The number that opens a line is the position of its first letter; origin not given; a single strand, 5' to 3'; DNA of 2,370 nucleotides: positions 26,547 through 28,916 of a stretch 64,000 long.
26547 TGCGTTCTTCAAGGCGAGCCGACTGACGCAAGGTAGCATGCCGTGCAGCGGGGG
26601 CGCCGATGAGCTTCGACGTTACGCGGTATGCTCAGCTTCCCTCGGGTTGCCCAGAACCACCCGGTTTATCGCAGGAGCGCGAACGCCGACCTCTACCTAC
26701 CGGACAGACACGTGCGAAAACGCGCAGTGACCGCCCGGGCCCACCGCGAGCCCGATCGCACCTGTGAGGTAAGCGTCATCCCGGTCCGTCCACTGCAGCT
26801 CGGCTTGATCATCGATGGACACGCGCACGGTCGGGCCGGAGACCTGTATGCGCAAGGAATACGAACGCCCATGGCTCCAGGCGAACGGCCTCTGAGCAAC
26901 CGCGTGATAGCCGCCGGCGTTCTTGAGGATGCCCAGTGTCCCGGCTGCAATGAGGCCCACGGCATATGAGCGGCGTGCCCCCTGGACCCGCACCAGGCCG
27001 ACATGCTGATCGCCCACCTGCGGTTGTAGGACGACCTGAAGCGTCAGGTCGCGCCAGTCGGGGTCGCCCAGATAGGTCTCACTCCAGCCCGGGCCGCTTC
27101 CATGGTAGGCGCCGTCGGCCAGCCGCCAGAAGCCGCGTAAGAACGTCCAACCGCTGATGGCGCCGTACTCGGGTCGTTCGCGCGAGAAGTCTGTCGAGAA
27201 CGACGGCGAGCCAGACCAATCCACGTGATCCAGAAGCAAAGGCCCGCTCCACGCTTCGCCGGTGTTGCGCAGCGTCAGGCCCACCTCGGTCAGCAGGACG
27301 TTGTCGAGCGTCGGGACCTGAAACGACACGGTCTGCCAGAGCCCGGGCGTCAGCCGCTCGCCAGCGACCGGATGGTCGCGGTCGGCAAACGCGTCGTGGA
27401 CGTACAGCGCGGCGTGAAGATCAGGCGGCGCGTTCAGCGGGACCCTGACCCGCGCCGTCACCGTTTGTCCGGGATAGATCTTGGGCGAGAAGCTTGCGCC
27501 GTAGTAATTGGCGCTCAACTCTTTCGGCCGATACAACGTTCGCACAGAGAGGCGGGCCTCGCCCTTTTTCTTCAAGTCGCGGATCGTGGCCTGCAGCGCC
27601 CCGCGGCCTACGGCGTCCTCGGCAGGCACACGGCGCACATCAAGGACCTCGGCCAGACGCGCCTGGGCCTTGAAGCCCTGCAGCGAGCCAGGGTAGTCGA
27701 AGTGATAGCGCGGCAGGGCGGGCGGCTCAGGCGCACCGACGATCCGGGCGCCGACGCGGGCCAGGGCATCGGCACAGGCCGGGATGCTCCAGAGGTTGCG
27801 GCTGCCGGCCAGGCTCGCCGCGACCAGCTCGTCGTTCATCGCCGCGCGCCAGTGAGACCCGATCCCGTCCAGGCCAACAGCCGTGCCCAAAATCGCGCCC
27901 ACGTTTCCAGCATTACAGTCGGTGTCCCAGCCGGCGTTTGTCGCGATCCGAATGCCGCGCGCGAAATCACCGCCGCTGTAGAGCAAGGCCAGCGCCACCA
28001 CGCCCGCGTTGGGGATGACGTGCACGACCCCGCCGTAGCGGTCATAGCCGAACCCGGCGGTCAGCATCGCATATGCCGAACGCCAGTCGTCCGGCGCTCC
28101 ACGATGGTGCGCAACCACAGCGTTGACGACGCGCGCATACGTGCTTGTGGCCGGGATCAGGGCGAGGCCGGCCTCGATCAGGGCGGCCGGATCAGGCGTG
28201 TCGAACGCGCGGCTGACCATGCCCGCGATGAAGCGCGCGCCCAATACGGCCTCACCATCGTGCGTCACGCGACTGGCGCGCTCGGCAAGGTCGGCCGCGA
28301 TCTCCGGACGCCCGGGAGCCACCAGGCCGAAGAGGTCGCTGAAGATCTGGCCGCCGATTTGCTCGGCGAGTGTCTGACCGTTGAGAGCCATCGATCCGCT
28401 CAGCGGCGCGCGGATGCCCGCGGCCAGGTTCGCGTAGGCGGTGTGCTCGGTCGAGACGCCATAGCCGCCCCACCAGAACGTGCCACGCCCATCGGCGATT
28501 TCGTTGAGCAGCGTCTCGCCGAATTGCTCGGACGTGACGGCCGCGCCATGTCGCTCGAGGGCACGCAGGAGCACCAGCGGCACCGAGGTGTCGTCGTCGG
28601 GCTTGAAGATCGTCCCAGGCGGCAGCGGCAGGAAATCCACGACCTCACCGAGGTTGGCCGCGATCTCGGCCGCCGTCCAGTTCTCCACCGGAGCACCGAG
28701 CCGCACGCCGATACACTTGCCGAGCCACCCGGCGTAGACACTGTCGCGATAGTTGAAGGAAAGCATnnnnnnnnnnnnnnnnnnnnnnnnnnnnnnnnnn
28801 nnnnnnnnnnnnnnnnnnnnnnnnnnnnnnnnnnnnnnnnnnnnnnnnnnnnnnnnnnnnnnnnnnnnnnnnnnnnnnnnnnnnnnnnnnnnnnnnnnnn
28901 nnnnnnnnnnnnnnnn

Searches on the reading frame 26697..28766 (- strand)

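Call 61: search_protein_families(library=pfam, proteins=[window:26697-28766:-], max_evalue=0.0001)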
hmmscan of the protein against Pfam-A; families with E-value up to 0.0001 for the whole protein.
window:26697-28766:- (689 aa): 1 family
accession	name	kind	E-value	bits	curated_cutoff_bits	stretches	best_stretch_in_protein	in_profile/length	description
PF03747.19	ADP_ribosyl_GH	-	2.4e-55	188.7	26.2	1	13-302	2-284/287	ADP-ribosylglycohydrolase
